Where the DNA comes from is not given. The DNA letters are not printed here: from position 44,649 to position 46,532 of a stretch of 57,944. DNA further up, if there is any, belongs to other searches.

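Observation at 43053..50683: Vps4/katanin-like AAA ATPase clustered with a long helical protein, three small N-anchored membrane proteins and an SF3-helicase-like NTPase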

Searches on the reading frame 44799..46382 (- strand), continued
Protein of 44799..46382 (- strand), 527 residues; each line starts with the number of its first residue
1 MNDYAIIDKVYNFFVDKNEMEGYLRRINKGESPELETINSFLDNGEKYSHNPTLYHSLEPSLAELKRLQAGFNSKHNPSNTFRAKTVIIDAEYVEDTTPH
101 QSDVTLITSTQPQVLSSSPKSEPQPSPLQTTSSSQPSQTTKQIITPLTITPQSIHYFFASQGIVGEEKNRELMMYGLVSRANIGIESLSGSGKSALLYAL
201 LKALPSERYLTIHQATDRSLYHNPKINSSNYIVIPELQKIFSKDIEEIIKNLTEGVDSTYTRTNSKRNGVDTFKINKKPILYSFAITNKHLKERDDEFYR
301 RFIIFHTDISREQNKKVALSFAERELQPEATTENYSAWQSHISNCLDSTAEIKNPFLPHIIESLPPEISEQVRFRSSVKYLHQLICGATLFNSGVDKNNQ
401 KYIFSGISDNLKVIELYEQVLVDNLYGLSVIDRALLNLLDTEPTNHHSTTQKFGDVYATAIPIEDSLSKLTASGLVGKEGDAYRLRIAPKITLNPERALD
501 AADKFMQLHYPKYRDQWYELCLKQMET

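Call 106: find_related_loci(query=P0178, collection=viral_contigs, flank=10000)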
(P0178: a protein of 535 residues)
Query P0178 (535 aa) in viral_contigs; peptide patterns used: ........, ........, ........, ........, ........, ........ (x = any residue, [..] = any of these).
73 stretches matched a pattern, but none encodes a relative of the query by tblastn (E <= 1e-3).

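Call 107: search_protein_families(library=phrogs, proteins=[P0178, P0275, P0220, L021:12728-13717:+, L021:18615-20186:+, L021:1105-1950:+, L022:7471-8307:-, L022:20669-21496:+, L023:14962-16668:-, L023:7277-8161:+], max_evalue=0.001)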
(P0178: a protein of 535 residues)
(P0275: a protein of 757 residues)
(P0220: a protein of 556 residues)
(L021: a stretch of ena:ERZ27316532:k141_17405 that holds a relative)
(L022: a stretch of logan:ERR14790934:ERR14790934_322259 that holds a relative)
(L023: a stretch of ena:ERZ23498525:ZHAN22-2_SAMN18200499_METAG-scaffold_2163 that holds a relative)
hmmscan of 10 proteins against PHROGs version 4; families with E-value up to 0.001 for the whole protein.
P0178 (535 aa): 1 family
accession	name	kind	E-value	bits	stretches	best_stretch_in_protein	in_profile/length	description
phrog_12057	-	unknown function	5.8e-20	72.5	1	19-284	8-277/493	-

P0275 (757 aa): 2 families
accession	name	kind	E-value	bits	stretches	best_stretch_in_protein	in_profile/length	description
phrog_32482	-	other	2.5e-47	162.8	1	45-362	74-412/589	PhoH-like phosphate starvation-inducible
phrog_12057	-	unknown function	6.9e-11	42.6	1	373-521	68-215/493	-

P0220 (556 aa): 1 family
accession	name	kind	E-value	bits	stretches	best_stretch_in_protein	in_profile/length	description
phrog_12057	-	unknown function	1.3e-13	51.6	1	6-266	6-278/493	-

L021:12728-13717:+ (329 aa): 1 family
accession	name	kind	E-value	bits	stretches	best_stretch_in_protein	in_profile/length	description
phrog_16345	-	DNA, RNA and nucleotide metabolism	0.00036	19.6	1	60-245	68-254/972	primase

L021:18615-20186:+ (523 aa): 0 families

L021:1105-1950:+ (281 aa): 1 family
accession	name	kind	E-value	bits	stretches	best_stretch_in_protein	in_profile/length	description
phrog_2599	-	moron, auxiliary metabolic gene and host takeover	3.6e-37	129.4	1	28-250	77-310/708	ribosomal protein S6 glutaminyl transferase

L022:7471-8307:- (278 aa): 0 families

L022:20669-21496:+ (275 aa): 5 families
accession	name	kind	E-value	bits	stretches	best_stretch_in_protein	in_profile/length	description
phrog_298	-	DNA, RNA and nucleotide metabolism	1.4e-22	81.4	1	7-268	42-255/293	exonuclease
phrog_69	-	DNA, RNA and nucleotide metabolism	4.7e-10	40.1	1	100-254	109-281/501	exonuclease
phrog_1227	-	DNA, RNA and nucleotide metabolism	8.8e-07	29.4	1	133-236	97-196/268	exonuclease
phrog_1706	-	DNA, RNA and nucleotide metabolism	0.0003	21.3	1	106-187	82-146/293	CRISPR/Cas system associated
phrog_466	-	DNA, RNA and nucleotide metabolism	0.00056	20.3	1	106-187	209-299/446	exonuclease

L023:14962-16668:- (568 aa): 1 family
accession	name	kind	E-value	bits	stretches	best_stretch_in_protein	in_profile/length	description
phrog_4406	-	head and packaging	6.6e-07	27.3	1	390-461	2927-2994/3231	virion structural protein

L023:7277-8161:+ (294 aa): 0 families

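Call 117: list_cluster_members(proteins=[P0153, P0154, P0157, P0159, P0165, P0173, P0199, P0209, P0261, P0232])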
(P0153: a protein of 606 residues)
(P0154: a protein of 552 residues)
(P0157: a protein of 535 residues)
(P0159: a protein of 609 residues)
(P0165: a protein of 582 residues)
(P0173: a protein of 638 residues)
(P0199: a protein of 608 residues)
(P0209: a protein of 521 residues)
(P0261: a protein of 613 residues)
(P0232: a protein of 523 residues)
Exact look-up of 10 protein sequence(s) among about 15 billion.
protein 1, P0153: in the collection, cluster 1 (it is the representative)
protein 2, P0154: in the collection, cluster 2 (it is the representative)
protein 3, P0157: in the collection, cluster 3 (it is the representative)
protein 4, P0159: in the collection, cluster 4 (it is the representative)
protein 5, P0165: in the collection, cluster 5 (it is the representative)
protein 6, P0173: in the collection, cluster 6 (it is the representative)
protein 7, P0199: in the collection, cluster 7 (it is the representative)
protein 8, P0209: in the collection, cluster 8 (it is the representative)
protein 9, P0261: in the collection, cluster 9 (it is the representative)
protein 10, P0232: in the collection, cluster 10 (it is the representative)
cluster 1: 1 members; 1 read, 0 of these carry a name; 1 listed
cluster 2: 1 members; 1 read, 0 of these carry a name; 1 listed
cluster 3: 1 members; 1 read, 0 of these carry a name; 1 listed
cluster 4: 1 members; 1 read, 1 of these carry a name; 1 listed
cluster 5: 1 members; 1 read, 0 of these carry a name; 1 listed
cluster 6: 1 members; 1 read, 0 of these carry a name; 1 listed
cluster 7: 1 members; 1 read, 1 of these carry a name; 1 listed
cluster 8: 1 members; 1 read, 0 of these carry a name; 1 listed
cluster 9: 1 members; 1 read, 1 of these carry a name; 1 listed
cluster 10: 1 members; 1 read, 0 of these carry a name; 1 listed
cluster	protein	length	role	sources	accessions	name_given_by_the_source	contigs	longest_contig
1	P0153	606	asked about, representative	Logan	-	-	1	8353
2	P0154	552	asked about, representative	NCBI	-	-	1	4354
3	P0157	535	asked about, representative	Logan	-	-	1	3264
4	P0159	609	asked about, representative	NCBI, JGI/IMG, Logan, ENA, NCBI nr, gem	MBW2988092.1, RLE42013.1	hypothetical protein DRJ48_04435 [Candidatus Woesearchaeota archaeon] | hypothetical protein [Candidatus Woesearchaeota archaeon]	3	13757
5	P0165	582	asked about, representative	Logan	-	-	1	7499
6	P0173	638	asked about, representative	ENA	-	-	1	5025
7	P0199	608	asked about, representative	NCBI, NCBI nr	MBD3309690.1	hypothetical protein GF351_00570 [Candidatus Woesearchaeota archaeon] | hypothetical protein [Candidatus Woesearchaeota archaeon]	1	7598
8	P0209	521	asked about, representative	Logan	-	-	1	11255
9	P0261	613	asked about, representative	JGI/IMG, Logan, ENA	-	hypothetical protein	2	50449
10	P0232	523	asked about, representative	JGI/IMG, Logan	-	-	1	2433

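Call 118: find_encoding_contigs(protein=P0232, flank=10000, max_places=1)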
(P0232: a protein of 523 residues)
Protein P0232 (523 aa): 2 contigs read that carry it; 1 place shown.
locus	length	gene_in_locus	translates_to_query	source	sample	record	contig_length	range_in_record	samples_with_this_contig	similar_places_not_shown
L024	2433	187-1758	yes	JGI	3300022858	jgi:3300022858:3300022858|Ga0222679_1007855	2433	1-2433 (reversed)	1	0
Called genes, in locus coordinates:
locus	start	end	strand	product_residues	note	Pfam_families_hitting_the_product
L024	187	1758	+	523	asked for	-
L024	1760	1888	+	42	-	-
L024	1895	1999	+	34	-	-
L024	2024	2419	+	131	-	-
